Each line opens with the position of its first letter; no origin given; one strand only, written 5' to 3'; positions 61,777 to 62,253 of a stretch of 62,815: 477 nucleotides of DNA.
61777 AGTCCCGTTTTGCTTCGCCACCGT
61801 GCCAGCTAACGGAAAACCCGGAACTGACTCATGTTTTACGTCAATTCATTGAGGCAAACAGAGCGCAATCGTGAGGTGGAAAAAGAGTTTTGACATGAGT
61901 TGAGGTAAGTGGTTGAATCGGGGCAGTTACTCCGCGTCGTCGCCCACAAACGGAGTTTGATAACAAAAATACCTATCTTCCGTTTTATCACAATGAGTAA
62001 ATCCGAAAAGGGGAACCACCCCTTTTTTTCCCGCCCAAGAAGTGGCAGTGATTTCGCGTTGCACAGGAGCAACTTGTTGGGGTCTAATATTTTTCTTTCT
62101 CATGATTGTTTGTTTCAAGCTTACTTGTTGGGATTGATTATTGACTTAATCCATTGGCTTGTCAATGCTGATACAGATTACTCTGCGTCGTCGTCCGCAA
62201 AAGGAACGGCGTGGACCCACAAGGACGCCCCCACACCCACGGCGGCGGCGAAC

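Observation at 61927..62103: Second precursor carries two Cys and several charged residues in the putative core, although no heterocyclase is visible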

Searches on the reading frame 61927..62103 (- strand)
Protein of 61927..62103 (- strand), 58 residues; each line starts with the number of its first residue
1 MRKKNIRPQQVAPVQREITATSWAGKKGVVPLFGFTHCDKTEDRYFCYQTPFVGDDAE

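Call 6: search_protein_families(library=ncbifam, proteins=[window:61927-62103:-], max_evalue=0.1)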
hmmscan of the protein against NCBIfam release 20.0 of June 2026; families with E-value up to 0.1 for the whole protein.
window:61927-62103:- (58 aa): 3 families
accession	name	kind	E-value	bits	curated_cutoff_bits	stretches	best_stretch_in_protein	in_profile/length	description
TIGR04446.1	pren_cyc_PirE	subfamily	4.1e-19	68.6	35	1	1-58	1-51/51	anacyclamide/piricyclamide family prenylated cyclic peptide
TIGR03678.1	het_cyc_patell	subfamily_domain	5.2e-06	26.7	39.6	1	1-20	1-20/34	microcyclamide/patellamide family RiPP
NF042906.1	Moor_cyan_RiPP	subfamily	2e-05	24.9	75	1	1-58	1-63/63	cyanobactin class RiPP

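Call 8: find_encoding_contigs(protein=window:61927-62103:-, flank=10000, max_places=6)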
Protein window:61927-62103:- (58 aa): 6 contigs read that carry it; 6 places shown.
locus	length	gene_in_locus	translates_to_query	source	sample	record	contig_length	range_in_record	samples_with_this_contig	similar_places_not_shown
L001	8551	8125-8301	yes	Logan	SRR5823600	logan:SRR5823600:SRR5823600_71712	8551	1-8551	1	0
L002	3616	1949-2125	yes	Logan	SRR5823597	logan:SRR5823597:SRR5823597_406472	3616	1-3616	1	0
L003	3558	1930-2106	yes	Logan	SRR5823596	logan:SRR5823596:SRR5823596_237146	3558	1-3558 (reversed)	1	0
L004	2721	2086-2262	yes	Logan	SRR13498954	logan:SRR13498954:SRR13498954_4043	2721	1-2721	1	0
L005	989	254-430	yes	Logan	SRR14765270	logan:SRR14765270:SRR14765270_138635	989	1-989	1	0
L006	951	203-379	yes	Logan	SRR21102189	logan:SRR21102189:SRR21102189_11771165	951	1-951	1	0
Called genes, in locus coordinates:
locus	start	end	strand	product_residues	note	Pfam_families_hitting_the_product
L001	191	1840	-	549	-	-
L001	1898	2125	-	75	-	-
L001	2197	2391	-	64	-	-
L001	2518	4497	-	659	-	PF00082:Peptidase_S8, PF18047:PatG_D, PF18065:PatG_C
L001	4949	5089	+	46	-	PF19158:DUF5840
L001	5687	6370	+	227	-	PF05685:Uma2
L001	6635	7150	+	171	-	PF01724:DUF29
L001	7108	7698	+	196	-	PF00583:Acetyltransf_1 (faint)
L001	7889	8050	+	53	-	PF19158:DUF5840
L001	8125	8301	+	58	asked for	PF19158:DUF5840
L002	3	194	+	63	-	?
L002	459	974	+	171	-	PF01724:DUF29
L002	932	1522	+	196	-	PF00583:Acetyltransf_1 (faint)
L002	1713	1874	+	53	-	PF19158:DUF5840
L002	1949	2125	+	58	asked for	PF19158:DUF5840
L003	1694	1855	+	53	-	PF19158:DUF5840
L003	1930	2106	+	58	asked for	PF19158:DUF5840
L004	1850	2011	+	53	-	PF19158:DUF5840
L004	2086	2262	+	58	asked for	PF19158:DUF5840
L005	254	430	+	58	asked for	PF19158:DUF5840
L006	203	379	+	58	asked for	PF19158:DUF5840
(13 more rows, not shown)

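Call 13: find_homologous_proteins(query=window:61927-62103:-, max_evalue=0.001)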
Query window:61927-62103:- (58 aa): 4 proteins with E <= 0.001 among 4 candidates.
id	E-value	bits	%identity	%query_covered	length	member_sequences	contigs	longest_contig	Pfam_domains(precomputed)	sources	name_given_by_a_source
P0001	3.3e-30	120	90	100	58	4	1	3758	PF19158.6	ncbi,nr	ncbi:MAG TPA: anacyclamide/piricyclamide family prenylated cyclic peptide [Kamptonema sp.]|nr:anacyc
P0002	3.1e-20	88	71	100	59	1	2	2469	PF19158.6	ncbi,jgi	jgi:prenylated cyclic peptide (anacyclamide/piricyclamide family)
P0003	1.6e-14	71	67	100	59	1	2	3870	PF19158.6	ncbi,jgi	jgi:prenylated cyclic peptide (anacyclamide/piricyclamide family)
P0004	4.7e-6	44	52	100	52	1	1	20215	PF19158.6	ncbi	-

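Call 15: find_related_loci(query=L001:2518-4497:-, collection=genome_contigs, flank=10000)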
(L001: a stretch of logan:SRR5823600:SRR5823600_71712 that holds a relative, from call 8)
Query L001:2518-4497:- (659 aa) in genome_contigs; peptide patterns used: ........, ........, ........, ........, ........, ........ (x = any residue, [..] = any of these).
427 stretches matched a pattern; 375 encode a relative of the query (tblastn E <= 1e-3); the best 80 are kept; 80 distinct loci.
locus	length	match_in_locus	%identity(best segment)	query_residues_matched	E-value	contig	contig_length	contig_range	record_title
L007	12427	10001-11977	98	1-659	0e+0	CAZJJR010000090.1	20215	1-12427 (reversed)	MAG TPA_asm: uncultured bacterium isolate SRP290908_co2_197 genome assembly, contig: NODE_3463_length_20215_cov_6.610317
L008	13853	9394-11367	95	1-658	0e+0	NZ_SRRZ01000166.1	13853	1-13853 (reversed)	Microcoleus asticus IPMA8 template.sbt_166, whole genome shotgun sequence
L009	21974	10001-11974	94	1-658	0e+0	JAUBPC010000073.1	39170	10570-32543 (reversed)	Microcoleus sp. SVA1_B3 NODE_143_length_39170_cov_67.954544, whole genome shotgun sequence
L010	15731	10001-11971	93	1-657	0e+0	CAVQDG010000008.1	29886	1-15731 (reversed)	MAG: uncultured cyanobacterium isolate MFD02581.bin.2.179 genome assembly, contig: contig_104733, whole genome shotgun s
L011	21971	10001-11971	91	1-658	0e+0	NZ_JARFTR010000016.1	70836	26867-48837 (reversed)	Kamptonema sp. UHCC 0994 NODE_15_length_70836_cov_16.563111, whole genome shotgun sequence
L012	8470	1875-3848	87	1-658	0e+0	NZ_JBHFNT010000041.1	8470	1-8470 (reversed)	Floridaenema evergladense BLCC-F167 bin1.fa-41, whole genome shotgun sequence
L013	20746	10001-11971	86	1-658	0e+0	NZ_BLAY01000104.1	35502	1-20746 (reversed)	Microseira wollei NIES-4236 sequence104, whole genome shotgun sequence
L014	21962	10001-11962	78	1-658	0e+0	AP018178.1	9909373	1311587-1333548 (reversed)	Calothrix sp. NIES-2100 DNA, nearly complete genome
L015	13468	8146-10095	78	10-658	0e+0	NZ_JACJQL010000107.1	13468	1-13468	Nostoc parmelioides FACHB-3921 contig107, whole genome shotgun sequence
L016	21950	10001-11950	75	7-657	0e+0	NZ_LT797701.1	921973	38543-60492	Planktothrix sp. PCC 11201 isolate BBR_PRJEB10991, whole genome shotgun sequence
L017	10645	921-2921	74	1-658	0e+0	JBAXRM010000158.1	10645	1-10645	MAG: Nostocales cyanobacterium ELA583 MAG583_158, whole genome shotgun sequence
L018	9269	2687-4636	76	7-657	0e+0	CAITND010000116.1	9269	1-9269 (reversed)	MAG: uncultured Oscillatoriales cyanobacterium isolate KTt_bin-1839 genome assembly, contig: bin-1839:116/277, whole gen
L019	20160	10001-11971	74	1-658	0e+0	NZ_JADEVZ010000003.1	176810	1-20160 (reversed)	Dolichospermum sp. LEGE 00240 NODE_2_length_176810_cov_16.7087, whole genome shotgun sequence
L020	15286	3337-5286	75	7-657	0e+0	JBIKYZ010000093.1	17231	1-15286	MAG: Pseudanabaena sp. isolate ME2015-10-22_3300042382_group6_bin51 Rohwer_bin1386_scaffold_710_c1, whole genome shotgun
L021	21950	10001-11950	75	7-657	0e+0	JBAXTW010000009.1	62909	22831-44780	MAG: Pseudanabaena sp. ELA645 MAG645_9, whole genome shotgun sequence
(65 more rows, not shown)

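Call 20: search_protein_families(library=pfam, proteins=[L009:6909-7814:-, L001:191-1840:-, L001:1898-2143:-, L001:2197-2391:-, L009:3804-4685:-, L001:5687-6370:+, L001:6635-7150:+, L008:2360-3811:-, L008:3754-6156:-], max_evalue=0.01)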
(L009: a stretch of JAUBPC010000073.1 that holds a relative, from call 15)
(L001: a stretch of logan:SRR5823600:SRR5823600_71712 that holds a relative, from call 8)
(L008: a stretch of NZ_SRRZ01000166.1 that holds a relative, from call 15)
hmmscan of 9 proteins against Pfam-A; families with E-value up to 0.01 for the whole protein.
L009:6909-7814:- (301 aa): 6 families
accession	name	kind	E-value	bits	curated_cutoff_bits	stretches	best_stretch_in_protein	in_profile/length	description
PF00583.31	Acetyltransf_1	-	2.4e-21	76.6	20.7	2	22-109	13-100/116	Acetyltransferase (GNAT) family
PF13508.13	Acetyltransf_7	-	1.1e-14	55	27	1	48-110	8-68/84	Acetyltransferase (GNAT) domain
PF13673.13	Acetyltransf_10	-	8.5e-13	48.8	23.6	1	35-112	23-95/128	Acetyltransferase (GNAT) domain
PF08445.16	FR47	-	2.6e-05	24.6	22.1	1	69-101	22-54/86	FR47-like protein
PF14542.12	Acetyltransf_CG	-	0.0012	19.3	30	1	58-96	13-52/80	GCN5-related N-acetyl-transferase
PF13880.12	Acetyltransf_13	-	0.0082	16.4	22.8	0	68-99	4-35/69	ESCO1/2 acetyl-transferase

L001:191-1840:- (549 aa): 6 families
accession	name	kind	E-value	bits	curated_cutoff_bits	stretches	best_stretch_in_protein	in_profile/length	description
PF25106.1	VWA_4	-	1.1e-05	25.5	27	0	16-44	2-30/169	von Willebrand factor A domain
PF00362.24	Integrin_beta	-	0.00035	20.8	24.8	0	252-285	2-35/248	Integrin beta chain VWA domain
PF13519.12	VWA_2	-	0.00078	20.5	27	0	258-289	1-34/107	von Willebrand factor type A domain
PF00092.34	VWA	-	0.0011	19.6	23.8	0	257-438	1-164/174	von Willebrand factor type A domain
PF00857.26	Isochorismatase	-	0.0032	18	27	0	142-192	25-78/175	Isochorismatase domain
PF14521.12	Aspzincin_M35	-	0.0038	18.1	30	0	394-434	3-45/142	Lysine-specific metallo-endopeptidase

L001:1898-2143:- (81 aa): 0 families

L001:2197-2391:- (64 aa): 0 families

L009:3804-4685:- (293 aa): 1 family
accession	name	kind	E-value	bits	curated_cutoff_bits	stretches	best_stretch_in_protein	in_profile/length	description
PF19156.5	DUF5838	-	3e-77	260.3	28.8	1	13-289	2-289/289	Family of unknown function (DUF5838)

L001:5687-6370:+ (227 aa): 1 family
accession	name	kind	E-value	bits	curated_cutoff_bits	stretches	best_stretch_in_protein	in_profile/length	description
PF05685.18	Uma2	-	1.8e-26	93.1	27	1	27-193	4-170/172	Putative restriction endonuclease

L001:6635-7150:+ (171 aa): 3 families
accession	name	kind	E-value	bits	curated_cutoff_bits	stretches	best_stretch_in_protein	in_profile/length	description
PF01724.21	DUF29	-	2.9e-38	131.6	22.5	1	35-163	1-129/138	Domain of unknown function DUF29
PF10568.15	Tom37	-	0.004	18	25.1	1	34-105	32-102/124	Outer mitochondrial membrane transport complex protein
PF23176.1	bHLH_LHW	-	0.004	17.5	28.5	1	64-97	14-48/63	Transcription factor LHW bHLH domain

L008:2360-3811:- (483 aa): 3 families
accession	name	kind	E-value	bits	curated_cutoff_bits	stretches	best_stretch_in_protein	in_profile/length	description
PF22767.2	ThcOx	-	7.3e-29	101.3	27.7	1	137-238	2-108/110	Cyanobactin oxidase ThcOx,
PF18679.7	HTH_57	-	2.4e-23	83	29.1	1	21-125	1-110/112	ThcOx helix turn helix domain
PF00881.29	Nitroreductase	-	1e-13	52.2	23.5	1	289-472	1-159/167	Nitroreductase family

L008:3754-6156:- (800 aa): 3 families
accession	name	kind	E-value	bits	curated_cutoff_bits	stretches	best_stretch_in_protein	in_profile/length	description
PF02624.21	YcaO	-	1.1e-100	337.5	25.7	1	432-763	2-325/325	YcaO cyclodehydratase, ATP-ad Mg2+-binding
PF21084.3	DUF4423_like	-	1.2e-39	134.9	24.1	1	5-79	1-75/76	Winged Helix-turn-helix domain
PF00899.27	ThiF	-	0.0036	16.9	28.1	1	167-336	127-237/238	ThiF family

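Call 21: search_protein_families(library=ncbifam, proteins=[L009:6909-7814:-, L001:191-1840:-, L001:1898-2143:-, L001:2197-2391:-, L009:3804-4685:-, L001:4949-5089:+, L008:3754-6156:-], max_evalue=0.01)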
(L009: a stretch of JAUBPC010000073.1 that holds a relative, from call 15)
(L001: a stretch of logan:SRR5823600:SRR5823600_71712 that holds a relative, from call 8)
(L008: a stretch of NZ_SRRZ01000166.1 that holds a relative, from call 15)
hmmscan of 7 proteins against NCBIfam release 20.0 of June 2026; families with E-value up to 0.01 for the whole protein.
L009:6909-7814:- (301 aa): 14 families
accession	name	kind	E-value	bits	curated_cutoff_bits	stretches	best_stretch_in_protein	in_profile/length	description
TIGR01575.1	rimI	equivalog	1.5e-11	44.6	86.4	1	47-108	36-95/132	ribosomal protein S18-alanine N-acetyltransferase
NF002959.0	PRK03624.1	equivalog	5.7e-10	39.1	124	1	46-112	52-116/147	GNAT family acetyltransferase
NF005840.0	PRK07757.1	equivalog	1.1e-06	28.6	154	1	51-111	50-110/153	N-acetyltransferase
NF033078.2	AAC_6p_Ia_fam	equivalog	1.9e-05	24.6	265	0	194-258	43-107/181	AAC(6')-Ia family aminoglycoside 6'-N-acetyltransferase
TIGR03827.1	GNAT_ablB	equivalog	4.2e-05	23.1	205.1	1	51-104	166-219/266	putative beta-lysine N-acetyltransferase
NF040503.1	resist_ArsN1a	equivalog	5e-05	23.1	170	1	26-105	33-113/159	arsinothricin resistance N-acetyltransferase ArsN1 family A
NF007025.1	PRK09491.1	equivalog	0.0001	22.3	173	1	43-119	39-113/145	ribosomal protein S18-alanine N-acetyltransferase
NF040501.1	resist_ArsN2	equivalog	0.00012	21.7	125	1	50-107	32-87/133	arsenic resistance N-acetyltransferase ArsN2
NF000225.3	AAC_6p_Strep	exception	0.00013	22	250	1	26-112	25-111/156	aminoglycoside 6'-N-acetyltransferase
TIGR03448.1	mycothiol_MshD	equivalog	0.00036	19.9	163.1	1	51-97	54-100/294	mycothiol synthase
NF005921.0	PRK07922.1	equivalog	0.0022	17.7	180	0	50-106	54-109/170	amino-acid N-acetyltransferase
NF000486.1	AAC_6p_Ip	exception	0.0033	17.4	390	0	194-260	24-90/173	aminoglycoside 6'-N-acetyltransferase AAC(6')-Ip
NF008212.0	PRK10975.1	equivalog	0.0056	16.5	219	0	59-117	156-212/232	dTDP-4-amino-4,6-dideoxy-D-galactose acyltransferase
NF007853.0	PRK10562.1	equivalog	0.0072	16.6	125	0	72-98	72-98/146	N-acetyltransferase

L001:191-1840:- (549 aa): 2 families
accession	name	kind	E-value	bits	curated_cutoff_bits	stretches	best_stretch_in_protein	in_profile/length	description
TIGR03436.1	acidobact_VWFA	subfamily_domain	1.3e-05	24.9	81.25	0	243-445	54-277/324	VWA domain-containing protein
TIGR01515.1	branching_enzym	equivalog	0.0053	15.4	463.95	0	118-216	288-386/607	1,4-alpha-glucan branching enzyme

L001:1898-2143:- (81 aa): 1 family
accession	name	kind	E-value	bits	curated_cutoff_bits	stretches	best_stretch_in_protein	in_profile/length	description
TIGR04447.1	PatC_TenC_TruC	domain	4.8e-14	52.4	30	1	48-81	1-34/34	cyanobactin biosynthesis PatC/TenC/TruC family protein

L001:2197-2391:- (64 aa): 1 family
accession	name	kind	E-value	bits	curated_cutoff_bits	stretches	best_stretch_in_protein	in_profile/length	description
TIGR04220.1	patB_acyB_mcaB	hypoth_equivalog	3.2e-39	132.4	55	1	1-60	1-60/61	cyanobactin biosynthesis system PatB/AcyB/McaB family protein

L009:3804-4685:- (293 aa): 1 family
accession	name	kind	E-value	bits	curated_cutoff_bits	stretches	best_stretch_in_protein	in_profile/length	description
TIGR04445.1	preny_LynF_TruF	subfamily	1.2e-80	271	140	1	13-288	1-281/282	LynF/TruF/PatF family peptide O-prenyltransferase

L001:4949-5089:+ (46 aa): 3 families
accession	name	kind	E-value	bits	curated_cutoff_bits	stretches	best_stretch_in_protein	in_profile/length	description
TIGR04446.1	pren_cyc_PirE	subfamily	1.1e-17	64.1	35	1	1-46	1-51/51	anacyclamide/piricyclamide family prenylated cyclic peptide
TIGR03678.1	het_cyc_patell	subfamily_domain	4.4e-06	26.9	39.6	1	1-23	1-23/34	microcyclamide/patellamide family RiPP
NF042906.1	Moor_cyan_RiPP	subfamily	5.1e-06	26.9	75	1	1-20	1-20/63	cyanobactin class RiPP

L008:3754-6156:- (800 aa): 6 families
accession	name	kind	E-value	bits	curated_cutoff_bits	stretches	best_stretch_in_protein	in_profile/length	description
TIGR03604.1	TOMM_cyclo_SagD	subfamily_domain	7.4e-80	268.7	219.25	1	432-798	1-376/377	thiazole/oxazole-forming peptide maturase, SagD family component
TIGR03266.1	methan_mark_1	equivalog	2.3e-42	145.3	365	1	431-765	56-365/376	YcaO-related McrA-glycine thioamidation protein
TIGR03882.1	cyclo_dehyd_2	equivalog_domain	5.3e-39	134.1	36.9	2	278-390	61-164/164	TOMM precursor leader peptide-binding protein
TIGR00702.1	TIGR00702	domain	1.1e-30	106.9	75.65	1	430-763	51-365/377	YcaO-type kinase domain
TIGR03603.1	cyclo_dehy_ocin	subfamily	7.6e-05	22.6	187.65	0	165-212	169-216/319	thiazole/oxazole-forming peptide maturase, SagC family component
NF040716.1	YcaO_for_S12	equivalog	0.0023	16.4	700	0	553-667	177-290/571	30S ribosomal protein S12 methylthiotransferase accessory factor YcaO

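Call 23: find_encoding_contigs(protein=P0001, flank=10000, max_places=4)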
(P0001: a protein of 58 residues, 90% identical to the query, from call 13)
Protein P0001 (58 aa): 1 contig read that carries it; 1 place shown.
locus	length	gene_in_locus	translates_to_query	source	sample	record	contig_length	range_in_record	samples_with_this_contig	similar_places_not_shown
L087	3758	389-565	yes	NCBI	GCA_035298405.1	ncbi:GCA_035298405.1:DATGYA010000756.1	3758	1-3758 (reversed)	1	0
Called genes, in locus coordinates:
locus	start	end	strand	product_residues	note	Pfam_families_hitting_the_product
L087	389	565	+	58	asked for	PF19158:DUF5840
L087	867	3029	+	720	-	PF00082:Peptidase_S8, PF18047:PatG_D, PF18065:PatG_C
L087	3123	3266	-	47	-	-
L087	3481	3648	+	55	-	-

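Call 24: find_encoding_contigs(protein=P0002, flank=10000, max_places=4)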
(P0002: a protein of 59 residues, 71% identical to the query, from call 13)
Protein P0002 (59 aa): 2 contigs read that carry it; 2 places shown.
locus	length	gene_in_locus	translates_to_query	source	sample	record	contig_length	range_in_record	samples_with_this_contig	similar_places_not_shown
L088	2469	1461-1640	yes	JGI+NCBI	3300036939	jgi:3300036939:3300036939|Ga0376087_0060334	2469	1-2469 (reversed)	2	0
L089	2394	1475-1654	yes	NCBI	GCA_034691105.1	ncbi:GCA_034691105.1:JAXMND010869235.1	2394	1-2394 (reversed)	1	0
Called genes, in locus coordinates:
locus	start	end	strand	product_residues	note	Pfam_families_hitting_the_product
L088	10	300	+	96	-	-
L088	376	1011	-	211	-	PF01797:Y1_Tnp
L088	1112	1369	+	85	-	-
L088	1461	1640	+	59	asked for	PF19158:DUF5840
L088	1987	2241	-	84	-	-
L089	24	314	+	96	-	-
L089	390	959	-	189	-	PF01797:Y1_Tnp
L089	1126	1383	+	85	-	-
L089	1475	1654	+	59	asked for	PF19158:DUF5840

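Call 25: find_encoding_contigs(protein=P0003, flank=10000, max_places=4)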
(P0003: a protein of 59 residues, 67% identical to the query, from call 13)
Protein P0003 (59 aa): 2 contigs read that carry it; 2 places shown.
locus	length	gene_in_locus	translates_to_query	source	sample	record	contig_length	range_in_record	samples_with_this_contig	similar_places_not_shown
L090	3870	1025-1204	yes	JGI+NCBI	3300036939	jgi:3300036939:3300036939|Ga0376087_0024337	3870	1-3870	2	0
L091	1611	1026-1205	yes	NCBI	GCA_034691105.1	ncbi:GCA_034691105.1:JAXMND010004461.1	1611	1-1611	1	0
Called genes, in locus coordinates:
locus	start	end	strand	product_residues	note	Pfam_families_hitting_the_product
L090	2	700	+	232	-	?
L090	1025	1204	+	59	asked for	PF19158:DUF5840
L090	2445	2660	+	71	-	PF19158:DUF5840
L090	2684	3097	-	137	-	-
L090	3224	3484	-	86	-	PF01797:Y1_Tnp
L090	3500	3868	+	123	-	?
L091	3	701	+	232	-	?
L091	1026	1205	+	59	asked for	PF19158:DUF5840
